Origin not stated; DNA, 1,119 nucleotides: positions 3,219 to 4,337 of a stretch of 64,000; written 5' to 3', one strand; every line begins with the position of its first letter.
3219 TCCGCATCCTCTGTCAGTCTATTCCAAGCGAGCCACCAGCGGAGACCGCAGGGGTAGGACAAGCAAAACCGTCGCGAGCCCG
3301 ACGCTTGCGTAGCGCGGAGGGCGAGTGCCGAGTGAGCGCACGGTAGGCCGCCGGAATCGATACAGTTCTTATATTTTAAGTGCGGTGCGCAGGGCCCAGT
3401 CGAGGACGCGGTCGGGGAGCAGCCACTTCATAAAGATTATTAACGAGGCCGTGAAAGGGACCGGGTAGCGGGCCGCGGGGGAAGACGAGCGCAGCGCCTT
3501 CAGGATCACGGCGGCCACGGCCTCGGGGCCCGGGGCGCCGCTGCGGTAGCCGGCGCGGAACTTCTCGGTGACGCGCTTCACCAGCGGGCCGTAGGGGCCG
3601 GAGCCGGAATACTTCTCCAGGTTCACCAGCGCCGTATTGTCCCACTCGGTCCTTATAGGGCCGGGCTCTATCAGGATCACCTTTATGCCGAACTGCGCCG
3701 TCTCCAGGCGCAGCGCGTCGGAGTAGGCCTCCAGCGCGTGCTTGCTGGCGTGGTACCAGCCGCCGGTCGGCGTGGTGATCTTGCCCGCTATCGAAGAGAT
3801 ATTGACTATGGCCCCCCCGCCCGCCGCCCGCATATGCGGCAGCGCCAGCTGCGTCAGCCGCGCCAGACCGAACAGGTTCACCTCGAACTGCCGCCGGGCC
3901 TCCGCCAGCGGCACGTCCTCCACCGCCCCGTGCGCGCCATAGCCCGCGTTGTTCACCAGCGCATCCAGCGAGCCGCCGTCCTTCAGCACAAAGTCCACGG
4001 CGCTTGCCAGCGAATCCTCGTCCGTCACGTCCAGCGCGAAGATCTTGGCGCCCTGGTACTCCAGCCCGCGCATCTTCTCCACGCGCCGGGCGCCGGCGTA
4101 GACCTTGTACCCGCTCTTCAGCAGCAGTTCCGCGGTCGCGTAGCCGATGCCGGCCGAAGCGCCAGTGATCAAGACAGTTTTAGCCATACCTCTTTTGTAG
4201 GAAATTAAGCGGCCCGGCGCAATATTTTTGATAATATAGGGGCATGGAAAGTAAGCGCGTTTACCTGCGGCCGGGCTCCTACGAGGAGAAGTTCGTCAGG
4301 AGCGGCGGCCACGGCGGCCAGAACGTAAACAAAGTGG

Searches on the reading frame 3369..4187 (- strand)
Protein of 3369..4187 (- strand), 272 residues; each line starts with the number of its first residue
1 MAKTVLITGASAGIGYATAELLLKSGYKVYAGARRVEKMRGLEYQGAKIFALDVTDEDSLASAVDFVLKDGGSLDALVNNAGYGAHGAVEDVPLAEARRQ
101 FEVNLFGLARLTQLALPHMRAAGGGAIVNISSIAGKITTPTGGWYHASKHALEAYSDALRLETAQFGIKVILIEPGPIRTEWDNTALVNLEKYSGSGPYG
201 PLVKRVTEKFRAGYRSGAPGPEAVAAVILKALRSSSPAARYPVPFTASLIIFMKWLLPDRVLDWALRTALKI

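Call 85: search_protein_families(library=pfam, proteins=[window:3369-4187:-], max_evalue=0.00001)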
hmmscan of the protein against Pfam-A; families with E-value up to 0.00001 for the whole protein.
window:3369-4187:- (272 aa): 5 families
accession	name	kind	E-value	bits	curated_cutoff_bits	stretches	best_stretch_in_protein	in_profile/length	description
PF00106.31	adh_short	-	1.7e-48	165.1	26.6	1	3-184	1-188/195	short chain dehydrogenase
PF13561.12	adh_short_C2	-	3.8e-38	131.8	27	1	9-182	1-180/236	Enoyl-(Acyl carrier protein) reductase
PF08659.16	KR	-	5.7e-11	43.1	22.6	1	4-160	2-164/180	KR domain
PF13460.12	NAD_binding_10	-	1.5e-08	35.2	27.2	1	9-178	1-146/184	NAD(P)H-binding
PF01370.27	Epimerase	-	1.5e-08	34.8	20.9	1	5-163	1-160/240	NAD dependent epimerase/dehydratase family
